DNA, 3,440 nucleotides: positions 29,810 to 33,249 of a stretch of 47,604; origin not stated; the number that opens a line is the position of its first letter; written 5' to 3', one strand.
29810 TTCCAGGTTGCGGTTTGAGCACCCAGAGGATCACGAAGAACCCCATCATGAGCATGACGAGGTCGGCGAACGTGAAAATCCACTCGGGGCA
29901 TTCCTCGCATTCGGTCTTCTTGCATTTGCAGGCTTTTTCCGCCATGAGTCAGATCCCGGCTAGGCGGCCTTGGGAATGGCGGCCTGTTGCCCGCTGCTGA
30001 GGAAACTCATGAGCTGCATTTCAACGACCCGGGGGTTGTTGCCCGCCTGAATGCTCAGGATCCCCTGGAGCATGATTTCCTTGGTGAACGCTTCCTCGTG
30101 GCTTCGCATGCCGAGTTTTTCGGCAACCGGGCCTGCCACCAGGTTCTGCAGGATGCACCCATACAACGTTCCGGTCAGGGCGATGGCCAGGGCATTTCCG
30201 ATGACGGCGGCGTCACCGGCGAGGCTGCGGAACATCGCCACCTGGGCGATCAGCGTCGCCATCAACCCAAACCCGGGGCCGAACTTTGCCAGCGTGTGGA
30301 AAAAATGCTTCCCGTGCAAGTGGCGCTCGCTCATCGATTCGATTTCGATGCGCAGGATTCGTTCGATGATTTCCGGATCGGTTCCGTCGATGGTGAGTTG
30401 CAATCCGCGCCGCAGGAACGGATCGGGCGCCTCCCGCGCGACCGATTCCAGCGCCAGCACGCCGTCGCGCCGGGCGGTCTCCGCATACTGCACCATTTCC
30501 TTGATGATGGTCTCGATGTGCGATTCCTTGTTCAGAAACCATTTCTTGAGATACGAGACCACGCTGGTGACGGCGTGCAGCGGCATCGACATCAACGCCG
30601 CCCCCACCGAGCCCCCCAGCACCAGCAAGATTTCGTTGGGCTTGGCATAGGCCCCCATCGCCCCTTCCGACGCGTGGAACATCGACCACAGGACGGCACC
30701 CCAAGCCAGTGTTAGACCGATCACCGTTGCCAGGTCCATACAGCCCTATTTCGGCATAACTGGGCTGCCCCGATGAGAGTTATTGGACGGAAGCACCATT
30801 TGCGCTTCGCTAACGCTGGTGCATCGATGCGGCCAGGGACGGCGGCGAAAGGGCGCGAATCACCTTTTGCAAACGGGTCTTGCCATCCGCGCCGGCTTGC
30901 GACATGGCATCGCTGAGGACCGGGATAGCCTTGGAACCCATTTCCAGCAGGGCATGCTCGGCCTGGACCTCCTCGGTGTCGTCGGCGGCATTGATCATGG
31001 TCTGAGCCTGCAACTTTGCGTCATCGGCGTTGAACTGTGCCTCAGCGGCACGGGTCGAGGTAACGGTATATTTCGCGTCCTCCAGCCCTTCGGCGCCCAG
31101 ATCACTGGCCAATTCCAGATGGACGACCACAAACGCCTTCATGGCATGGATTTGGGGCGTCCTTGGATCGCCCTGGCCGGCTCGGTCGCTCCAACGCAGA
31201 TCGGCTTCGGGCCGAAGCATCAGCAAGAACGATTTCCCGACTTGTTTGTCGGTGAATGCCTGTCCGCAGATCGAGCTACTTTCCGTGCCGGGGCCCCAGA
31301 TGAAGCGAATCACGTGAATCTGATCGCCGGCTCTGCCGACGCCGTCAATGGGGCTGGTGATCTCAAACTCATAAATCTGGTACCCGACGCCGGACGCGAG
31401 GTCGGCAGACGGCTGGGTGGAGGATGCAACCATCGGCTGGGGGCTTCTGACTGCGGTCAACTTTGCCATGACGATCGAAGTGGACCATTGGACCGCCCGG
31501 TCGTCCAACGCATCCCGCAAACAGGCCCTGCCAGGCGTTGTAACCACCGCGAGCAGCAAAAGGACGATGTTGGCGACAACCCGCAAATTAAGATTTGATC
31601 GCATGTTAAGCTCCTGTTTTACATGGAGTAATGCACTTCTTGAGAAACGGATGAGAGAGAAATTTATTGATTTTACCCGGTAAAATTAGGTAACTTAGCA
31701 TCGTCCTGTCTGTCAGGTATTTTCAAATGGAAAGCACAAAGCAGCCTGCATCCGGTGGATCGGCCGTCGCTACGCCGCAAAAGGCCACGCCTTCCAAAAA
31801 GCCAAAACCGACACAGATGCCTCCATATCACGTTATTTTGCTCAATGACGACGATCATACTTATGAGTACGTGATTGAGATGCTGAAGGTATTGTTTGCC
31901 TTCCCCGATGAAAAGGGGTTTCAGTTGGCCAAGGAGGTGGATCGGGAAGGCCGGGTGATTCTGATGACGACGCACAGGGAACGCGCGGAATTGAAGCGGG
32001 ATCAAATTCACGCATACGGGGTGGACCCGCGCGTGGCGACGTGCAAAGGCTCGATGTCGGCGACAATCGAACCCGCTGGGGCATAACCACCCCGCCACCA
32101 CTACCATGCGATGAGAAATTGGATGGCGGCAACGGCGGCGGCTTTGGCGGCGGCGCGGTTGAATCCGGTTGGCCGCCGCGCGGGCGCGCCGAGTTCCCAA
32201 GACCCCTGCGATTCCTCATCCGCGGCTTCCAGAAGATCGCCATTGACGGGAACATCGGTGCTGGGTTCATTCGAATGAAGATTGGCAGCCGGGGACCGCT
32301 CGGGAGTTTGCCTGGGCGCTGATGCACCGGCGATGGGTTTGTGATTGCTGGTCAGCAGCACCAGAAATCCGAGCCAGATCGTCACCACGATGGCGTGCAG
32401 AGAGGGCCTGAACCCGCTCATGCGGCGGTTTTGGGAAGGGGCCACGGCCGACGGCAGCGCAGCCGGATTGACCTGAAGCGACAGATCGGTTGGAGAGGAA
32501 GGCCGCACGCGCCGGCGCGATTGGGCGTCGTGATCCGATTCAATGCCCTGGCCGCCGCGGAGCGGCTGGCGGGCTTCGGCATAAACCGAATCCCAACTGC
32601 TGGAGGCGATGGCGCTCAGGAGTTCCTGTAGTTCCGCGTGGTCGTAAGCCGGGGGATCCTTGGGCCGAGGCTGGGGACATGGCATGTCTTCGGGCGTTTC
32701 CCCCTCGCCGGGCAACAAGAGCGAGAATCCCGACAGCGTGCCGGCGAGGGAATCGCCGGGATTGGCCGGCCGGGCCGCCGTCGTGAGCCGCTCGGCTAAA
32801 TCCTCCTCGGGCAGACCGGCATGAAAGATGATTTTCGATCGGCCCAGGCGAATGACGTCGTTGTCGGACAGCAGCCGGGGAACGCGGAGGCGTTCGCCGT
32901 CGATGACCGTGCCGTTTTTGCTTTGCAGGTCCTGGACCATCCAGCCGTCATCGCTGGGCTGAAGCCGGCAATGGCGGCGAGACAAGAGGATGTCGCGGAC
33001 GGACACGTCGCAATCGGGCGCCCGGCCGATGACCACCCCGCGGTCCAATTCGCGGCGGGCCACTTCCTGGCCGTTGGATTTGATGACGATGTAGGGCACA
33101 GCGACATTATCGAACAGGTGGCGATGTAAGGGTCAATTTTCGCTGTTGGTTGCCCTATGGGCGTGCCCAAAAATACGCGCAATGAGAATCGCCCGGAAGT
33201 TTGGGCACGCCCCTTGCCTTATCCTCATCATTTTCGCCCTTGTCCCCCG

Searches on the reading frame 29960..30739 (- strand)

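Call 71: search_protein_families(library=pfam, proteins=[window:29960-30739:-], max_evalue=0.00001)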
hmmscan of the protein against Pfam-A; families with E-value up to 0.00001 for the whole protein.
window:29960-30739:- (259 aa): 2 families
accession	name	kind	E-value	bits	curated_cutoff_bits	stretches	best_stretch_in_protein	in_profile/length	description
PF01618.21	MotA_ExbB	-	1.3e-19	70.6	22.9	1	103-217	4-122/127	MotA/TolQ/ExbB proton channel family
PF20560.3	MotA_N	-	1.2e-07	32.3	27.3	1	6-84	1-82/91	Motility protein A N-terminal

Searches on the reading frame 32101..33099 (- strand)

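Call 71: search_protein_families(library=pfam, proteins=[window:32101-33099:-], max_evalue=0.00001)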
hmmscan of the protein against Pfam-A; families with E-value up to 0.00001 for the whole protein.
window:32101-33099:- (332 aa): 2 families
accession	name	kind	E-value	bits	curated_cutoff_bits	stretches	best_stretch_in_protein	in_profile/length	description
PF00498.31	FHA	-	7e-20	71.7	20.7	1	22-86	1-67/67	FHA domain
PF16697.10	Yop-YscD_cpl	-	1e-14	55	33.2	1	21-92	18-90/94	Inner membrane component of T3SS, cytoplasmic domain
